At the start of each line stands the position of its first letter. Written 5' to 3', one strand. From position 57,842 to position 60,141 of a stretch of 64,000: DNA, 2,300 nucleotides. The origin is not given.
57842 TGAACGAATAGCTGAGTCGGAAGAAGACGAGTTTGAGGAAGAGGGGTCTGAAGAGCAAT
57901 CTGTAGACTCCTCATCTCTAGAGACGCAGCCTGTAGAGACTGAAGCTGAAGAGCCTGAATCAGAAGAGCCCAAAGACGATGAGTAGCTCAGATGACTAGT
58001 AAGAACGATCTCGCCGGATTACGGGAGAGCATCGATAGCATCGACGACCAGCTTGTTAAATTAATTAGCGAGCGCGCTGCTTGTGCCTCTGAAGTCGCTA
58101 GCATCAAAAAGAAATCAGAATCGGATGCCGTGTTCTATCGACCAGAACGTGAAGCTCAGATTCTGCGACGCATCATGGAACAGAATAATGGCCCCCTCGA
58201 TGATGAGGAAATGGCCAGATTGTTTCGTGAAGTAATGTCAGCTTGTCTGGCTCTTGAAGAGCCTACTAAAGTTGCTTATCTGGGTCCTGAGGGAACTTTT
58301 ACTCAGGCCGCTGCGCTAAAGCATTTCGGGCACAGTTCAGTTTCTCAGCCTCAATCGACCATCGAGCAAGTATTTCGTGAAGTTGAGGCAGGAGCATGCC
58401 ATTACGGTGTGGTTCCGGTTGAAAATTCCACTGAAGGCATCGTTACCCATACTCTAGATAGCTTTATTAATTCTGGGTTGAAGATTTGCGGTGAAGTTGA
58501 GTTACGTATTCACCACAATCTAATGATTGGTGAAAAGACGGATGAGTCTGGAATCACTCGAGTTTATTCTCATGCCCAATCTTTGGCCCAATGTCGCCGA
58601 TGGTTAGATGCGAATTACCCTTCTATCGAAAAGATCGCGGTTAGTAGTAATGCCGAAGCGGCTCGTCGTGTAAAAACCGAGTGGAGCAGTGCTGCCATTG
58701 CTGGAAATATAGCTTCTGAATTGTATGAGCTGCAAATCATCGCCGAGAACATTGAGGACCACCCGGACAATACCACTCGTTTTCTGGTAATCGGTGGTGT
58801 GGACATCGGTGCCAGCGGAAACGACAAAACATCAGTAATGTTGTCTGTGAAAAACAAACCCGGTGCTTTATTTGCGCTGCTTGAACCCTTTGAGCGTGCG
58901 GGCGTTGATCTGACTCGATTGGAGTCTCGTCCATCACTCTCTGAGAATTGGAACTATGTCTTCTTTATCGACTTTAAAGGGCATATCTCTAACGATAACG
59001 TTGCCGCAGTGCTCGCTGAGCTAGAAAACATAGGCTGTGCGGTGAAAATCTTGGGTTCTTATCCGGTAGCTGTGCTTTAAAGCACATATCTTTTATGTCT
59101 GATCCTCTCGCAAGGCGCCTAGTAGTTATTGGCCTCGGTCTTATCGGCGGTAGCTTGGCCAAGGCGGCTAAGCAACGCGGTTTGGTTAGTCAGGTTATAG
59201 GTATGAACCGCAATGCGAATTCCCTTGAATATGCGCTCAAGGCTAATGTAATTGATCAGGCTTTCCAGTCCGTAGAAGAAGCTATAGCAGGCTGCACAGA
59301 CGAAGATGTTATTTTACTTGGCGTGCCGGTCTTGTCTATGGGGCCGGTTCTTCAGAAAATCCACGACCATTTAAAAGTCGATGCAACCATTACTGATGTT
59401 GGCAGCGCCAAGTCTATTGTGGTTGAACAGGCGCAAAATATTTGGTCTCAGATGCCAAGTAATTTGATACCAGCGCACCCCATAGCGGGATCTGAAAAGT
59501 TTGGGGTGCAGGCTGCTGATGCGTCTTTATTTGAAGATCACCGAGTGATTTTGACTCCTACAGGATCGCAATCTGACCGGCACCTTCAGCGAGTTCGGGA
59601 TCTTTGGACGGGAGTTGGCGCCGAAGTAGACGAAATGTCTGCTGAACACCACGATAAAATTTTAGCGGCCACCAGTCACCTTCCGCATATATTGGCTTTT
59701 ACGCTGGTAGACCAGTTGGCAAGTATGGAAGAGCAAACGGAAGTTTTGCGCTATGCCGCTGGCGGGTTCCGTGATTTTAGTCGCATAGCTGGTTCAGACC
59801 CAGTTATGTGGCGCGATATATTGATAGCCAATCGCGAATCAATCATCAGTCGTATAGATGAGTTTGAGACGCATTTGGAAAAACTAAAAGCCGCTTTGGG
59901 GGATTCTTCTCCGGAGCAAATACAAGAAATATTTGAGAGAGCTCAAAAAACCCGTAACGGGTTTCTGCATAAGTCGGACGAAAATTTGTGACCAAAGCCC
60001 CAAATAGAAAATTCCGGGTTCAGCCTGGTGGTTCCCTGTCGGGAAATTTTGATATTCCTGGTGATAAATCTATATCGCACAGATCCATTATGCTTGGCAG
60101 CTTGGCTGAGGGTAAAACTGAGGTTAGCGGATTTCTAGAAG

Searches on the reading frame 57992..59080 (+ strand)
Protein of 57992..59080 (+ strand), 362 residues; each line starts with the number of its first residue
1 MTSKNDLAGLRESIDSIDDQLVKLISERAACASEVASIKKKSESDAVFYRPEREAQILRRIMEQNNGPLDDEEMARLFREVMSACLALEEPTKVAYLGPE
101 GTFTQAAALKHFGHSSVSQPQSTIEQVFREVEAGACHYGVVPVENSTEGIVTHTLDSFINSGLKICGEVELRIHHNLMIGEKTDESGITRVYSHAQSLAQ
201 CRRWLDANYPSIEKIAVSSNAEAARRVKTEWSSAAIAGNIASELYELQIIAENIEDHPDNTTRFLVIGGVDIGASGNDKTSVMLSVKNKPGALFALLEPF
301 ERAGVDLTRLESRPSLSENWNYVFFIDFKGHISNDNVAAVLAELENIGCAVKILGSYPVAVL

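Call 78: search_protein_families(library=pfam, proteins=[window:57992-59080:+], max_evalue=0.00001)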
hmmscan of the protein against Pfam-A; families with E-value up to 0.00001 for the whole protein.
window:57992-59080:+ (362 aa): 3 families
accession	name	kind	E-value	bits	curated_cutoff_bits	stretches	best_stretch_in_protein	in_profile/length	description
PF00800.23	PDT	-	2.3e-65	220.2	25.2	1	94-268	1-177/181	Prephenate dehydratase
PF01817.26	CM_2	-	9e-24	83.9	27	1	10-90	1-80/80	Chorismate mutase type II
PF01842.31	ACT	-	1.7e-09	37.7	27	1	281-345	2-65/66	ACT domain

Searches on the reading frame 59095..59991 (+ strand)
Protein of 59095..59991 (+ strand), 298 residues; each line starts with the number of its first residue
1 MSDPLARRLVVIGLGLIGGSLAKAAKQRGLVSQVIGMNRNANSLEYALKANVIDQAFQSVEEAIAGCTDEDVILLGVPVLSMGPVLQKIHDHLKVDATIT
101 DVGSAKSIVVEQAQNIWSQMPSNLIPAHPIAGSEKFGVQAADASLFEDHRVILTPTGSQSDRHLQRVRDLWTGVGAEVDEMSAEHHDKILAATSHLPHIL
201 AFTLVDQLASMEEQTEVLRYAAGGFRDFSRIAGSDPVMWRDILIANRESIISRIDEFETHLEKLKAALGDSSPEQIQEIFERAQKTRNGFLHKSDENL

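Call 78: search_protein_families(library=pfam, proteins=[window:59095-59991:+], max_evalue=0.00001)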
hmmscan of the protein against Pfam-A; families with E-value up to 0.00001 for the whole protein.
window:59095-59991:+ (298 aa): 4 families
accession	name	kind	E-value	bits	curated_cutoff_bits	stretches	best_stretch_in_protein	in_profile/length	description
PF02153.23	PDH_N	-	1.3e-37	129.1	26.5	1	21-178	1-152/154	Prephenate dehydrogenase, nucleotide-binding domain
PF20463.3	PDH_C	-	6.2e-29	100.8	22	1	182-281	1-101/102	Prephenate dehydrogenase, dimerization domain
PF03807.23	F420_oxidored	-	1.4e-07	32.4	21.6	1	9-97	2-86/94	NADP oxidoreductase coenzyme F420-dependent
PF03446.21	NAD_binding_2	-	2.8e-06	27.9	21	1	10-134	3-123/161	NAD binding domain of 6-phosphogluconate dehydrogenase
